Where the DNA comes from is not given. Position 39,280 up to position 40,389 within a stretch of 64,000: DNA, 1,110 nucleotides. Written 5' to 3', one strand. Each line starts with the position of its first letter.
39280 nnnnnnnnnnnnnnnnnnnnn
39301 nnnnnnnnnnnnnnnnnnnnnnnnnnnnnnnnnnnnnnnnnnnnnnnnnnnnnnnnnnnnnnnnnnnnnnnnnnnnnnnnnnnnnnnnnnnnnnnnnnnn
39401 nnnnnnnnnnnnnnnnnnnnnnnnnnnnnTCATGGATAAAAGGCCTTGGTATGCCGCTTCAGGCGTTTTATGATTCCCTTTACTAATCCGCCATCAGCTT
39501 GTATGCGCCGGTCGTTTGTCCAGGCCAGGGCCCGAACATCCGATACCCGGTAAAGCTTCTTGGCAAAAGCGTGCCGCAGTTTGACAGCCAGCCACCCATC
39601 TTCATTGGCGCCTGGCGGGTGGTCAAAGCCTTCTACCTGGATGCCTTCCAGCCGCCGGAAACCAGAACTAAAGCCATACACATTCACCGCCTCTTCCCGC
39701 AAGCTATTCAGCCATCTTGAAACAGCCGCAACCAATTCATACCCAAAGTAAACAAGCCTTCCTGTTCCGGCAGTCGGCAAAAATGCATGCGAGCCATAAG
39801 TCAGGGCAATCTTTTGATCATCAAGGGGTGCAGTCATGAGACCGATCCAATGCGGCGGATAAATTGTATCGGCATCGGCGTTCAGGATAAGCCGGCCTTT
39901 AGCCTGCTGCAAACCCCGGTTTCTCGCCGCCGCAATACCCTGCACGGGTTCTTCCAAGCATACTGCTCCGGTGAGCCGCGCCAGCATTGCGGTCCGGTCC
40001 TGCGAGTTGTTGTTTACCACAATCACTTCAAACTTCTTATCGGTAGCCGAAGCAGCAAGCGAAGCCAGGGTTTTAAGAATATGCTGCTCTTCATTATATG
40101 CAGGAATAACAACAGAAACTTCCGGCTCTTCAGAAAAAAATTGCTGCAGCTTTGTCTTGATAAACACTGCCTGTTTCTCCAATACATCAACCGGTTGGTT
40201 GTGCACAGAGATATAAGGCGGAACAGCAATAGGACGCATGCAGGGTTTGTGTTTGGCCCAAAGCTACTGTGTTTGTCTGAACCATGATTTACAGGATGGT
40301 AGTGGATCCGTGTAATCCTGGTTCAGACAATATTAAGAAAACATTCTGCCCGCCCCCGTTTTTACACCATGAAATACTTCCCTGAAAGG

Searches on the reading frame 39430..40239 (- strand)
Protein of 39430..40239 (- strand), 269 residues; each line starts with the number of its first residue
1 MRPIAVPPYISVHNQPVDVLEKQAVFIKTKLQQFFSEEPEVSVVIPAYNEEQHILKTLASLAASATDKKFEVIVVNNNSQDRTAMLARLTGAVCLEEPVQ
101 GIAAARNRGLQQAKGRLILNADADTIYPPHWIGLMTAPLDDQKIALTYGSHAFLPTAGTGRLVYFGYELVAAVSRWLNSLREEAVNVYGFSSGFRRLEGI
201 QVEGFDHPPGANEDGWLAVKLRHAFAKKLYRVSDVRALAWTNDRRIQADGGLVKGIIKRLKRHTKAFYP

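Call 3: search_protein_families(library=pfam, proteins=[window:39430-40239:-], max_evalue=0.01)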
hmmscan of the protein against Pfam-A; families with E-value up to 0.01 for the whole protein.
window:39430-40239:- (269 aa): 4 families
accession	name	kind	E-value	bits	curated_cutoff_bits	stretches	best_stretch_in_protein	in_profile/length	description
PF00535.33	Glycos_transf_2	-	6.4e-25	88.5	23.3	1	42-148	1-112/168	Glycosyl transferase family 2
PF13641.12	Glyco_tranf_2_3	-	1.9e-10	41.6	27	1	39-144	1-116/230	Glycosyltransferase like family 2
PF10111.15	Glyco_tranf_2_2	-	8.5e-08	32.4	27.3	1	42-127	1-94/276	Glycosyltransferase like family 2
PF12804.13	NTP_transf_3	-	0.0058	17.3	27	0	59-178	32-146/160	MobA-like NTP transferase domain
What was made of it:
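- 39430..40239 (-): GT2 glycosyltransferase, convergent; an accessory neighbour in a subset of loci. Pfam Glycos_transf_2 gives E=6e-25 (call 3).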

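Call 4: search_protein_families(library=ncbifam, proteins=[window:39430-40239:-], max_evalue=0.01)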
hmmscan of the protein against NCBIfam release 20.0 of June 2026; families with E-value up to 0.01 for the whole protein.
window:39430-40239:- (269 aa): 29 families (the best 25 are shown)
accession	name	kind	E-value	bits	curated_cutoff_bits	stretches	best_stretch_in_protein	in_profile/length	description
TIGR03965.1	mycofact_glyco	equivalog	4.9e-17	61.9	280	1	36-149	71-189/467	mycofactocin biosynthesis glycosyltransferase MftF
NF041875.1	EPS_EpsD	equivalog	6.4e-17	61.9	370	1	41-232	1-199/325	exopolysaccharide biosynthesis glycosyltransferase EpsD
TIGR04283.1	glyco_like_mftF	equivalog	4.5e-16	59.1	182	1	41-146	1-105/221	TIGR04283 family arsenosugar biosynthesis glycosyltransferase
NF038302.1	EPS_HpsE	equivalog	1.3e-13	50.6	300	1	40-137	2-109/307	hormogonium polysaccharide biosynthesis glycosyltransferase HpsE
NF007482.0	PRK10073.1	equivalog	2.3e-13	49.9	423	1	36-142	3-114/334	glycosyltransferase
TIGR03937.1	PgaC_IcaA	equivalog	3.5e-12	46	422.3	1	27-140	33-151/407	poly-beta-1,6-N-acetyl-D-glucosamine synthase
NF047683.1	TeichurnBiosyTuaG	equivalog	4.3e-12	46.2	400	1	37-159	4-131/252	teichuronic acid biosynthesis protein TuaG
NF041391.1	DPhHxTase_Halo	equivalog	1.9e-11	43.3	375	1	47-132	3-86/213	dolichyl-phosphate hexose transferase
NF010496.0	PRK13915.1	equivalog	5.4e-11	42.1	262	1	37-147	29-151/307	glucosyl-3-phosphoglycerate synthase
TIGR03469.1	HpnB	hypoth_equivalog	1.2e-09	37.6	379.25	1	34-90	39-95/386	hopene-associated glycosyltransferase HpnB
TIGR04242.1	nodulat_NodC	equivalog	1.9e-09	37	550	1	17-148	24-165/395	chitooligosaccharide synthase NodC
TIGR04182.1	glyco_TIGR04182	equivalog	4.4e-09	36.1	325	1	40-149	1-107/293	S-layer glycoprotein N-glycosyltransferase AglJ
TIGR03111.1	glyc2_xrt_Gpos1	hypoth_equivalog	5.9e-08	31.9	363.95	1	28-133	38-150/439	TIGR03111 family XrtG-associated glycosyltransferase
NF041394.1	GtaseAglG_Halo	equivalog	7.8e-08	31.9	440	1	40-214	2-183/304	glucosyl-dolichyl phosphate glucuronosyltransferase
NF007986.1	PRK10714.1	equivalog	2e-07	30.3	529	1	40-134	7-110/316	undecaprenyl-phosphate 4-deoxy-4-formamido-L-arabinose transferase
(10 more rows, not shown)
